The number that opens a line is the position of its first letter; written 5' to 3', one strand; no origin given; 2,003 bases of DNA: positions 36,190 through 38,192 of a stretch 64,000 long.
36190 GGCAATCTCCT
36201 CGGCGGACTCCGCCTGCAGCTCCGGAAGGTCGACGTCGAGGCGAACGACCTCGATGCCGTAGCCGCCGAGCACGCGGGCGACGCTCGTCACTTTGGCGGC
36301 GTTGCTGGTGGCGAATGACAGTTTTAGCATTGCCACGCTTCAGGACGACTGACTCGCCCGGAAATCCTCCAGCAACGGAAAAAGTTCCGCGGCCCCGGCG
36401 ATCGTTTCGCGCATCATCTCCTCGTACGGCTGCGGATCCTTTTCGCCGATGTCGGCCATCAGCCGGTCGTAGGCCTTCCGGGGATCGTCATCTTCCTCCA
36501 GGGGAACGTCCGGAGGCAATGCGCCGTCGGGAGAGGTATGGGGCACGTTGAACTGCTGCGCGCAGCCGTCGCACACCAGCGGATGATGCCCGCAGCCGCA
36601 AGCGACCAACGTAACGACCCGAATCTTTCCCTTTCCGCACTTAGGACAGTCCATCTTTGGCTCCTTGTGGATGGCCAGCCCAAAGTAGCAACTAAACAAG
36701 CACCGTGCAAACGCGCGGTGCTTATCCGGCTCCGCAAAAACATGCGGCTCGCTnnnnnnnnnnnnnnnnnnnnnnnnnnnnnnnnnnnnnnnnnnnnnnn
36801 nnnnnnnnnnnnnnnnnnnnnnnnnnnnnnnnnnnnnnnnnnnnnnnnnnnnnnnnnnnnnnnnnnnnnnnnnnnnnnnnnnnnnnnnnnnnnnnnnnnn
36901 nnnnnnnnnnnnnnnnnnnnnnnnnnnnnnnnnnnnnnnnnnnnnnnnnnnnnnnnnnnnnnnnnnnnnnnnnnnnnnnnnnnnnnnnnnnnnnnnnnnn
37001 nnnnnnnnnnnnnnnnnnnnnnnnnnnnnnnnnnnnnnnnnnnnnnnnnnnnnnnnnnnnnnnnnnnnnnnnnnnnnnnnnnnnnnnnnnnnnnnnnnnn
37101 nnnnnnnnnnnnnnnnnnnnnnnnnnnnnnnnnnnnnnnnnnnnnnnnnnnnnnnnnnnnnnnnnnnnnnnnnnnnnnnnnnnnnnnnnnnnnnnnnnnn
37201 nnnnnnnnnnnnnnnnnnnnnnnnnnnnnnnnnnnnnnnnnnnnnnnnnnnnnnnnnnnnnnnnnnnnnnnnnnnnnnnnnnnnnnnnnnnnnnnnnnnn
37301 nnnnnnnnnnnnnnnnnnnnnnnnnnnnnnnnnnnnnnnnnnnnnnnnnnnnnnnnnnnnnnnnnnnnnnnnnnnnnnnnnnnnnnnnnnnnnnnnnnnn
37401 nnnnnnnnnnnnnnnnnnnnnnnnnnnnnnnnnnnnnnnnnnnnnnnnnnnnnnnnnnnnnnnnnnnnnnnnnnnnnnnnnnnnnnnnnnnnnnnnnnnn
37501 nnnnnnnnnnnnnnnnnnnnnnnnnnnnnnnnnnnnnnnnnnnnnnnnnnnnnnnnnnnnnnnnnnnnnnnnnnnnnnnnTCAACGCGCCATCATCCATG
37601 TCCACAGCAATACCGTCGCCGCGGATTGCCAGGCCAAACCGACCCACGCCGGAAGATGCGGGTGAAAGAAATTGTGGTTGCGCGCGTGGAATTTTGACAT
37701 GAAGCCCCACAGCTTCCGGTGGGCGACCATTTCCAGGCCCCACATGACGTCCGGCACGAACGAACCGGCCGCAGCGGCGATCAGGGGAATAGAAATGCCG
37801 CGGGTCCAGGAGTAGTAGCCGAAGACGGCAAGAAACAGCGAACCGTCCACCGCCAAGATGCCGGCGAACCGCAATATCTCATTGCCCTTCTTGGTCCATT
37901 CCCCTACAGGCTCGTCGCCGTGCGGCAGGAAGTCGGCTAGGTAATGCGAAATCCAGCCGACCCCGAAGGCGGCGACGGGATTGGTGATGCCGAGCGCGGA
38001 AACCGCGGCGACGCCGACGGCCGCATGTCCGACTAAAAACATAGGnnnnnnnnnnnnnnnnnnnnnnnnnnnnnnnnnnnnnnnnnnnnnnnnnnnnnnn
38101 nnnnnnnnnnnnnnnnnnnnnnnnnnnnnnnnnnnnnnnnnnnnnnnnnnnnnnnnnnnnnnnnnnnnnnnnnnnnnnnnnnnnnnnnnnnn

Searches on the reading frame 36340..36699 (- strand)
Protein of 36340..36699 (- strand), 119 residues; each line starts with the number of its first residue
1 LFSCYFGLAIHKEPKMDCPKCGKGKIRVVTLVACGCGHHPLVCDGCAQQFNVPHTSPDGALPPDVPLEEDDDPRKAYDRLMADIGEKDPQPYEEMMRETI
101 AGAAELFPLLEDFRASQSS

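Call 3: search_protein_families(library=pfam, proteins=[window:36340-36699:-], max_evalue=0.01)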
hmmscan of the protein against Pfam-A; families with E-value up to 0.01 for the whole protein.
window:36340-36699:- (119 aa): 0 families

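Call 28: search_protein_families(library=ncbifam, proteins=[window:36340-36699:-], max_evalue=0.001)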
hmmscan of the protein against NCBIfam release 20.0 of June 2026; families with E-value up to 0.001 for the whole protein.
window:36340-36699:- (119 aa): 0 families

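Call 98: search_protein_families(library=pfam, proteins=[window:36340-36699:-], max_evalue=5)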
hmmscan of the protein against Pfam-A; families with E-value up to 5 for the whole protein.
window:36340-36699:- (119 aa): 5 families
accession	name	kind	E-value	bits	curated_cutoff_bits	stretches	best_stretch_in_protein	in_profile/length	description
PF09463.15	Opy2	-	0.063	14.1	22.1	1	15-34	8-27/35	Opy2 protein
PF23451.1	Zn_ribbon_PaaD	-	0.075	13.1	27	1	12-51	11-50/53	PaaD zinc beta ribbon domain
PF09723.15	Zn_ribbon_8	-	0.21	12.1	34.4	1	10-27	21-38/41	Zinc ribbon domain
PF22811.2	Zn_ribbon_NrdR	-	0.27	11.7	27.2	1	16-29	1-14/42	Transcriptional repressor NrdR-like, N-terminal domain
PF13920.12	zf-C3HC4_3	-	1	9.6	27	1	16-50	3-33/49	Zinc finger, C3HC4 type (RING finger)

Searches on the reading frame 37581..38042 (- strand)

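Call 28: search_protein_families(library=ncbifam, proteins=[window:37581-38042:-], max_evalue=0.001)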
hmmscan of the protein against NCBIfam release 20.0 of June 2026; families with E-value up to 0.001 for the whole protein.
window:37581-38042:- (153 aa): 0 families

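Call 98: search_protein_families(library=pfam, proteins=[window:37581-38042:-], max_evalue=5)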
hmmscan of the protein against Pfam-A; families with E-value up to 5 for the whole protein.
window:37581-38042:- (153 aa): 1 family
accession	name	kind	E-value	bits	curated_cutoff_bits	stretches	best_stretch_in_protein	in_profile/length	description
PF00882.24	Zn_dep_PLPC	-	0.00018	21.9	26.8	1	23-50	79-105/167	Zinc dependent phospholipase C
